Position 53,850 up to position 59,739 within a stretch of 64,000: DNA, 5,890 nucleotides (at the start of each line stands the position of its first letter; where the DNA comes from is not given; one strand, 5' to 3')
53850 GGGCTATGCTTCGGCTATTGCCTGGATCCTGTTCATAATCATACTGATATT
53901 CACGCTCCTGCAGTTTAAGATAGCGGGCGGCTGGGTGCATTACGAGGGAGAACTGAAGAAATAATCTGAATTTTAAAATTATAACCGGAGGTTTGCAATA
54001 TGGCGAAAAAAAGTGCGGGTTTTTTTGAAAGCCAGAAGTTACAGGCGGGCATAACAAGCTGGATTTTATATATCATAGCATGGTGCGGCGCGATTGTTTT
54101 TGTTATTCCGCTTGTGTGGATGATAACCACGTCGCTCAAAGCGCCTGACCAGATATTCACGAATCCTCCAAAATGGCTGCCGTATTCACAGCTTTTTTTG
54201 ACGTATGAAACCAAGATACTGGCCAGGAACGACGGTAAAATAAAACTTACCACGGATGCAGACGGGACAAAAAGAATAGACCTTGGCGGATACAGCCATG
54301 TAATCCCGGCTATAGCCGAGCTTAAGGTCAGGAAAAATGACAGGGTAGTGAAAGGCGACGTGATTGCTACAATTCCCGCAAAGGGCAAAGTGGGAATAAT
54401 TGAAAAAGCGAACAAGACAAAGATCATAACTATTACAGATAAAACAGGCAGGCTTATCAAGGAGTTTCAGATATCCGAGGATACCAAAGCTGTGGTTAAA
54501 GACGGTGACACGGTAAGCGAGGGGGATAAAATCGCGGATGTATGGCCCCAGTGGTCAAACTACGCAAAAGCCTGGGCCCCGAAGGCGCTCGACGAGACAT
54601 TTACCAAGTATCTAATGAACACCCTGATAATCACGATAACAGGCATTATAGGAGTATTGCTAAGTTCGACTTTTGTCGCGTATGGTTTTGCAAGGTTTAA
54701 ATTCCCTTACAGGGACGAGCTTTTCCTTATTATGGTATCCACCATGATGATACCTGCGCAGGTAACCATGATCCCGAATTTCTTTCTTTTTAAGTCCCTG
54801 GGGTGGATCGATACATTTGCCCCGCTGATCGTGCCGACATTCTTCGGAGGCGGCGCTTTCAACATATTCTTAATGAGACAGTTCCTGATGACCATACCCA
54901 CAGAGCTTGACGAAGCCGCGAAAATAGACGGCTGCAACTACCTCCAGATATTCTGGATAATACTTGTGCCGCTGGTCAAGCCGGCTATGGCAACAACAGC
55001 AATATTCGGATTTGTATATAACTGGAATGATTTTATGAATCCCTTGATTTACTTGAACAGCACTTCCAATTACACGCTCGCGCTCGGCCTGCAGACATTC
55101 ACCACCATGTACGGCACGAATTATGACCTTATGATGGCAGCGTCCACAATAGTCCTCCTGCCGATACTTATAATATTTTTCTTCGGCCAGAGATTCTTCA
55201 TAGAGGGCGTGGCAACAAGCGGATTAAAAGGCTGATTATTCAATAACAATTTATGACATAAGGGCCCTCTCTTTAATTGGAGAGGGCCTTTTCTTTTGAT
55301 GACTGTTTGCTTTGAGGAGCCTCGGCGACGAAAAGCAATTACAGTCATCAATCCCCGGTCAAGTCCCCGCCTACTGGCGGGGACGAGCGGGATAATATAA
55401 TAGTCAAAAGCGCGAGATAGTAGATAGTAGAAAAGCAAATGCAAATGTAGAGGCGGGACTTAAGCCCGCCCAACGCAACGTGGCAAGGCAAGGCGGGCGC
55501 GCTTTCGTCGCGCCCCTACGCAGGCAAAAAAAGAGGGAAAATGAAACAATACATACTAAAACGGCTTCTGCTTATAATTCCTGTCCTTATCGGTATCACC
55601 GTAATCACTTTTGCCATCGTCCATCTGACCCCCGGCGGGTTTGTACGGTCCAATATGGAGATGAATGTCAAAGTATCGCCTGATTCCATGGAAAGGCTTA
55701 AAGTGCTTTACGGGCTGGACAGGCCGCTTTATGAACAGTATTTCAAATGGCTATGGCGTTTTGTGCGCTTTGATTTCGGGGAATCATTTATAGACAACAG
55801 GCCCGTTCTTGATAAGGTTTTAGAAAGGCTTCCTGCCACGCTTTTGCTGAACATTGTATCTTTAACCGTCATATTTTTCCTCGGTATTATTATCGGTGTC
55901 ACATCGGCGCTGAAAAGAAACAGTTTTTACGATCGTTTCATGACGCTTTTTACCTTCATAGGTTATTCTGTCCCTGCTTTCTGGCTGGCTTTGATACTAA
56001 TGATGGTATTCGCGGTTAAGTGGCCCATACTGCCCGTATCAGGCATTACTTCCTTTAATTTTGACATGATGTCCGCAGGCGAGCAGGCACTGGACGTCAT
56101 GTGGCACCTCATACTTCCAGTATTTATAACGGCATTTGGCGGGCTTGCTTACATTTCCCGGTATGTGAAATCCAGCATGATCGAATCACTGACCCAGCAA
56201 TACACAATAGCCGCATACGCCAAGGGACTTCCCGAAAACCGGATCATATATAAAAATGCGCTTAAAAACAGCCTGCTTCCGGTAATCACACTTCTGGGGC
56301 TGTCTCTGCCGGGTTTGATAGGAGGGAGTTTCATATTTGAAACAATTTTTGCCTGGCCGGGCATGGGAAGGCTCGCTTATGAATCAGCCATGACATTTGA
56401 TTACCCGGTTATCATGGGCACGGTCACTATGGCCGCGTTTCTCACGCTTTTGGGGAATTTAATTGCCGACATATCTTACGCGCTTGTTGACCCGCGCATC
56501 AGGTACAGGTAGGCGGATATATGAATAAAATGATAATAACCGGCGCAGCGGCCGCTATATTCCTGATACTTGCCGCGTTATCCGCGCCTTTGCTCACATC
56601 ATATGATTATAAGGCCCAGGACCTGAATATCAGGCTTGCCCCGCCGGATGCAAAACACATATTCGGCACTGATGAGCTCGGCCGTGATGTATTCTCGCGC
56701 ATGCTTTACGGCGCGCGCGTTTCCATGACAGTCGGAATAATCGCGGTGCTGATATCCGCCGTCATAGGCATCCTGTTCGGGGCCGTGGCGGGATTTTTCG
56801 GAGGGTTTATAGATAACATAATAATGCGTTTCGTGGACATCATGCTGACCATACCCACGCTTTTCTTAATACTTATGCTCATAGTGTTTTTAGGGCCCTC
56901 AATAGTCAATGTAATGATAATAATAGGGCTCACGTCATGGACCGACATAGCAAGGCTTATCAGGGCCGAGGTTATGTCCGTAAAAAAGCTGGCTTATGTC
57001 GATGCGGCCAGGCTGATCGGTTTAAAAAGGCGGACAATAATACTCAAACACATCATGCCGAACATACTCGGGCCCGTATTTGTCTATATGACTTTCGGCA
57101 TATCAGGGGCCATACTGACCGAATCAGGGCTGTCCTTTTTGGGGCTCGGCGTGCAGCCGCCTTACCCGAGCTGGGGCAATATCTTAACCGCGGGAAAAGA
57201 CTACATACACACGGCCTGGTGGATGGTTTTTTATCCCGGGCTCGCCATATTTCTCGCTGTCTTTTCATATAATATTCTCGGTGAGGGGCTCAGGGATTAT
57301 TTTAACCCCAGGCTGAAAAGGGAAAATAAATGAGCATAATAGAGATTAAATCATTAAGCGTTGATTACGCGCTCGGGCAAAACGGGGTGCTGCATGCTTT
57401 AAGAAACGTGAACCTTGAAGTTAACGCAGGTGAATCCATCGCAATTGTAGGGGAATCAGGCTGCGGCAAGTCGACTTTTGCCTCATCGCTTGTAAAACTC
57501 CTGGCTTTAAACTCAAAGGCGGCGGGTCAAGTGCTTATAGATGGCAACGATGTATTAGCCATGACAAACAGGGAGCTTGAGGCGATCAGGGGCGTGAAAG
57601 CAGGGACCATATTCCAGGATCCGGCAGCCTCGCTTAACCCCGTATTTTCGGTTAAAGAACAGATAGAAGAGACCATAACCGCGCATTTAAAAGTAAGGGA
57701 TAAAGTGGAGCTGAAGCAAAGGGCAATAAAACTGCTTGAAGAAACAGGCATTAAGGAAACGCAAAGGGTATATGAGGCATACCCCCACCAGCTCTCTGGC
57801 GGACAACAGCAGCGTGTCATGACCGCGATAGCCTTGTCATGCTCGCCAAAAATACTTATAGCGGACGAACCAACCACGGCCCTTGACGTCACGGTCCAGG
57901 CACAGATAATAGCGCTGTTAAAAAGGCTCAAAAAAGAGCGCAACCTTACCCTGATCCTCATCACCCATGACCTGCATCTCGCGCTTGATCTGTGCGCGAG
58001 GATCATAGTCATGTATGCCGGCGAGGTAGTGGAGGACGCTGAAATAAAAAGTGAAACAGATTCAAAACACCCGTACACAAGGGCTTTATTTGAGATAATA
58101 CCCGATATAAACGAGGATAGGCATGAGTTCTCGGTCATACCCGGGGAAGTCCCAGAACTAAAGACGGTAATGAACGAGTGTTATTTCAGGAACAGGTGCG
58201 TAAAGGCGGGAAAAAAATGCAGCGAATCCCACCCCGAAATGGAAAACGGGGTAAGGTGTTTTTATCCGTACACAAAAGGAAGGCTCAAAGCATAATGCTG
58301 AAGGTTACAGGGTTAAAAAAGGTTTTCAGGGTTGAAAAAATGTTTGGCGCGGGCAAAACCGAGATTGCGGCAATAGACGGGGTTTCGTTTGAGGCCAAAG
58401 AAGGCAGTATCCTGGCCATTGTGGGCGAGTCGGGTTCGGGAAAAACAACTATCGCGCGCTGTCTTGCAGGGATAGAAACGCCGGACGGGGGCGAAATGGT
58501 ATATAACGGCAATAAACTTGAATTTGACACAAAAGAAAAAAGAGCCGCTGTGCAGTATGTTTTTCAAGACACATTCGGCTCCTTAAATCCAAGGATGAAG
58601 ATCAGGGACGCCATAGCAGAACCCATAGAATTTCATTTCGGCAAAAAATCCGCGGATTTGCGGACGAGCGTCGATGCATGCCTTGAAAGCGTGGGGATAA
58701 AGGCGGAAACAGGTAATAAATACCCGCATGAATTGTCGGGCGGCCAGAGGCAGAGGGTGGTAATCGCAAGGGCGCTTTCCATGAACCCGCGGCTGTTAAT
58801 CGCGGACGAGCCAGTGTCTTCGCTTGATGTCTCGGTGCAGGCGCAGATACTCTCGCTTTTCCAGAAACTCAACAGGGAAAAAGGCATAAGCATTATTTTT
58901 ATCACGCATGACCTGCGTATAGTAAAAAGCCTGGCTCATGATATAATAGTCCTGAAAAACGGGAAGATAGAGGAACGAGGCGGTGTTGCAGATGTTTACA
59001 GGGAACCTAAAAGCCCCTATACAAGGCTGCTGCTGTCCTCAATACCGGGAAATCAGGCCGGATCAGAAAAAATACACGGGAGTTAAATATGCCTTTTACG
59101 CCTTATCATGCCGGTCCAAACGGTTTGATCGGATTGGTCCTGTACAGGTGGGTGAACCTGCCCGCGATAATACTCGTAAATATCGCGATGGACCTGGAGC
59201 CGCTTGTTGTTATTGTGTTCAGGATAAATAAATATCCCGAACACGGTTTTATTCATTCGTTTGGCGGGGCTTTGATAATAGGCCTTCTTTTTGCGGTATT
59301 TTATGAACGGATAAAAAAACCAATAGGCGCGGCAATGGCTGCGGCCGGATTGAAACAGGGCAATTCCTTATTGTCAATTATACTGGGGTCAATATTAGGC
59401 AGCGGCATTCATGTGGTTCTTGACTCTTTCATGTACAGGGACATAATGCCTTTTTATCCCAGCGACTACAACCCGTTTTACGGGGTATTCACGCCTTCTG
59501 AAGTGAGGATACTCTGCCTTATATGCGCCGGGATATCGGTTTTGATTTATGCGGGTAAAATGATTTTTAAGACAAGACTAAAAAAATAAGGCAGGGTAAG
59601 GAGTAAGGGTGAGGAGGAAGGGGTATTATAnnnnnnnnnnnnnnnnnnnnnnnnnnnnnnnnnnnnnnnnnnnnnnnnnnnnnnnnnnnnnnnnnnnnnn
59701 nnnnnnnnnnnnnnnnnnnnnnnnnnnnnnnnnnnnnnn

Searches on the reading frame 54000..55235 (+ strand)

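Call 8: search_protein_families(library=pfam, proteins=[window:54000-55235:+], max_evalue=0.001)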
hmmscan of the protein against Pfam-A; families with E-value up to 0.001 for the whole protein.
window:54000-55235:+ (411 aa): 3 families
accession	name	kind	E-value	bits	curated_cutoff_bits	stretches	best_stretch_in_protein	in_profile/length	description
PF00528.27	BPD_transp_1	-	1.6e-21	77.3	26.4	1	227-400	5-178/184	Binding-protein-dependent transport system inner membrane component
PF01551.29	Peptidase_M23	-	2.9e-06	27.8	28.7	0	67-129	10-76/96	Peptidase family M23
PF13533.13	Biotin_lipoyl_2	-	8.1e-06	26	29.8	0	105-125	11-31/32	Biotin-lipoyl like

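Call 50: search_protein_families(library=ncbifam, proteins=[window:54000-55235:+], max_evalue=0.001)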
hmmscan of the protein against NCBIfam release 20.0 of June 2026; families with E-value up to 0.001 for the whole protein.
window:54000-55235:+ (411 aa): 12 families
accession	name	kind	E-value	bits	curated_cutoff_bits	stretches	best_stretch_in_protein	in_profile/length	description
NF008210.0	PRK10973.1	equivalog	1.1e-34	120.4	297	1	197-406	69-278/281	sn-glycerol-3-phosphate ABC transporter permease UgpE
NF040932.1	ABC_arch_GlcU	equivalog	2.1e-32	112.8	340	1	199-408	56-268/272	glucose ABC transporter permease GlcU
NF008231.0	PRK10998.1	equivalog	3.1e-29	102.5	261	1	203-411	83-296/296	maltose ABC transporter permease MalG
TIGR01581.1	Mo_ABC_porter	hypoth_equivalog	1.9e-07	30.8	210.3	1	200-389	18-219/225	ABC transporter permease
NF007047.0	PRK09500.1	equivalog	2.7e-06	27.2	326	1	184-387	38-239/257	spermidine/putrescine ABC transporter permease PotC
NF040839.1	tungstate_WtpB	equivalog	2.3e-05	24.2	340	1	196-350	37-202/251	tungstate ABC transporter permease WtpB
NF008232.0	PRK10999.1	equivalog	0.00012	20.9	392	1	276-346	379-448/520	maltose ABC transporter permease MalF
NF040931.1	ABC_arch_GlcT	equivalog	0.00026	20.7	360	1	277-389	148-261/278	glucose ABC transporter permease GlcT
TIGR02139.1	permease_CysT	equivalog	0.00041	20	246.1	1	194-392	46-251/265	sulfate ABC transporter permease subunit CysT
TIGR02141.1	modB_ABC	equivalog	0.00066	19.4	182.6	0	209-393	4-200/208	molybdate ABC transporter permease subunit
NF006939.0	PRK09421.1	equivalog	0.00088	18.7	262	0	292-378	112-198/230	molybdate ABC transporter permease subunit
NF002724.0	PRK02597.1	equivalog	0.00092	16.6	1878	0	70-179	868-974/1338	DNA-directed RNA polymerase subunit beta'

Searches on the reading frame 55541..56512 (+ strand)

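Call 8: search_protein_families(library=pfam, proteins=[window:55541-56512:+], max_evalue=0.001)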
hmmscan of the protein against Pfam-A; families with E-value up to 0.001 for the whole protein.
window:55541-56512:+ (323 aa): 2 families
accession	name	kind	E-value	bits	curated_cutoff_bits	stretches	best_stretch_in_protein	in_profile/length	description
PF00528.27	BPD_transp_1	-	2.2e-42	145.3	26.4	1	115-321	1-183/184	Binding-protein-dependent transport system inner membrane component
PF19300.4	BPD_transp_1_N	-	7.9e-11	42.6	23.8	1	1-103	1-113/114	Binding-prot-dependent transport system membrane comp, N-term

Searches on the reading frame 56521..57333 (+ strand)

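Call 8: search_protein_families(library=pfam, proteins=[window:56521-57333:+], max_evalue=0.001)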
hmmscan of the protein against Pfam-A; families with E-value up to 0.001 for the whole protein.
window:56521-57333:+ (270 aa): 2 families
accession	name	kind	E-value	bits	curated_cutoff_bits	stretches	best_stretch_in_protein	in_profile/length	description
PF00528.27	BPD_transp_1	-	9.1e-31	107.4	26.4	1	83-267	1-184/184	Binding-protein-dependent transport system inner membrane component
PF12911.12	OppC_N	-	6.6e-07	29.6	23.9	1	2-42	13-53/53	N-terminal TM domain of oligopeptide transport permease C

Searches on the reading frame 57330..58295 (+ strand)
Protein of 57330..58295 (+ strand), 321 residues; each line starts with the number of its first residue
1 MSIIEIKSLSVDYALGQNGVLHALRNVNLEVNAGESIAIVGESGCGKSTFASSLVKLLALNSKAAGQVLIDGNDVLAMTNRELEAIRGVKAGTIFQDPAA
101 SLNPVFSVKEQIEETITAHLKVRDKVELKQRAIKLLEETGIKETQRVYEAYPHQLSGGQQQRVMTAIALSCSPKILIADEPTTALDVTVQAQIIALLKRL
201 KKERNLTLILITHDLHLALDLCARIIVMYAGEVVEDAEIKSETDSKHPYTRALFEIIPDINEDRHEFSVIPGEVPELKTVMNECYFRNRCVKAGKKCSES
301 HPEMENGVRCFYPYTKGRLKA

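Call 8: search_protein_families(library=pfam, proteins=[window:57330-58295:+], max_evalue=0.001)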
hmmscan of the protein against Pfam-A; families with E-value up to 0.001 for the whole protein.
window:57330-58295:+ (321 aa): 9 families
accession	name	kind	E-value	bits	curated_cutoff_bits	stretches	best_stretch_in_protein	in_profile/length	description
PF00005.33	ABC_tran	-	1.4e-30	107.1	25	1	24-183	1-137/137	ABC transporter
PF08352.17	oligo_HPY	-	1.7e-12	48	27.1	1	244-297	12-65/65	Oligopeptide/dipeptide transporter, C-terminal region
PF02463.25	SMC_N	-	3.6e-08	33.5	40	1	36-215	26-199/220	RecF/RecN/SMC N terminal domain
PF13304.12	AAA_21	-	8.3e-07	29.8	27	1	147-219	230-303/304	AAA domain, putative AbiEii toxin, Type IV TA system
PF13401.12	AAA_22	-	0.00014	22.7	27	1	35-212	6-122/130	AAA domain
PF00485.24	PRK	-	0.00031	21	22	1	37-71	2-34/196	Phosphoribulokinase / Uridine kinase family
PF13238.12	AAA_18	-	0.00035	21.5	29.4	0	37-81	1-44/128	AAA domain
PF01935.23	DUF87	-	0.00039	21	23.2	1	34-71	23-59/220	Helicase HerA, central domain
PF13481.12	AAA_25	-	0.00057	20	27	0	31-61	30-60/195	AAA domain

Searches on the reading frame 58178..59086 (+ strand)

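Call 8: search_protein_families(library=pfam, proteins=[window:58178-59086:+], max_evalue=0.001)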
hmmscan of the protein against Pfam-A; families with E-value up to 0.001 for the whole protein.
window:58178-59086:+ (302 aa): 8 families
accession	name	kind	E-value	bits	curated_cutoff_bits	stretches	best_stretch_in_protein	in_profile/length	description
PF00005.33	ABC_tran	-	2e-33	116.3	25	1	67-213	2-136/137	ABC transporter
PF13304.12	AAA_21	-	5.6e-09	36.9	27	1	183-249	235-303/304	AAA domain, putative AbiEii toxin, Type IV TA system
PF13166.12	AAA_13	-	3.2e-06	26.6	36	0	203-254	526-579/713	AAA domain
PF08352.17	oligo_HPY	-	3.6e-05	24.5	27.1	1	266-299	2-35/65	Oligopeptide/dipeptide transporter, C-terminal region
PF13401.12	AAA_22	-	3.9e-05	24.4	27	1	75-242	4-121/130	AAA domain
PF02463.25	SMC_N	-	0.00016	21.6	40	1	77-252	25-205/220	RecF/RecN/SMC N terminal domain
PF20720.3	nSTAND3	-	0.00033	20.8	27.2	1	74-135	15-77/155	Novel STAND NTPase 3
PF13476.12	AAA_23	-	0.00065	20.8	27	0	75-109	18-52/201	AAA domain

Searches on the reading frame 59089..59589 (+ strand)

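Call 8: search_protein_families(library=pfam, proteins=[window:59089-59589:+], max_evalue=0.001)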
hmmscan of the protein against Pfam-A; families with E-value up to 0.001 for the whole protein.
window:59089-59589:+ (166 aa): 2 families
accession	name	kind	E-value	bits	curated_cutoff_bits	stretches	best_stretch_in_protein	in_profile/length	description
PF04307.19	YdjM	-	1.8e-07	31.3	29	1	52-149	62-145/176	YdjM inner membrane protein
PF13803.12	DUF4184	-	3.3e-05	24.2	25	1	1-115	1-125/229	Domain of unknown function (DUF4184)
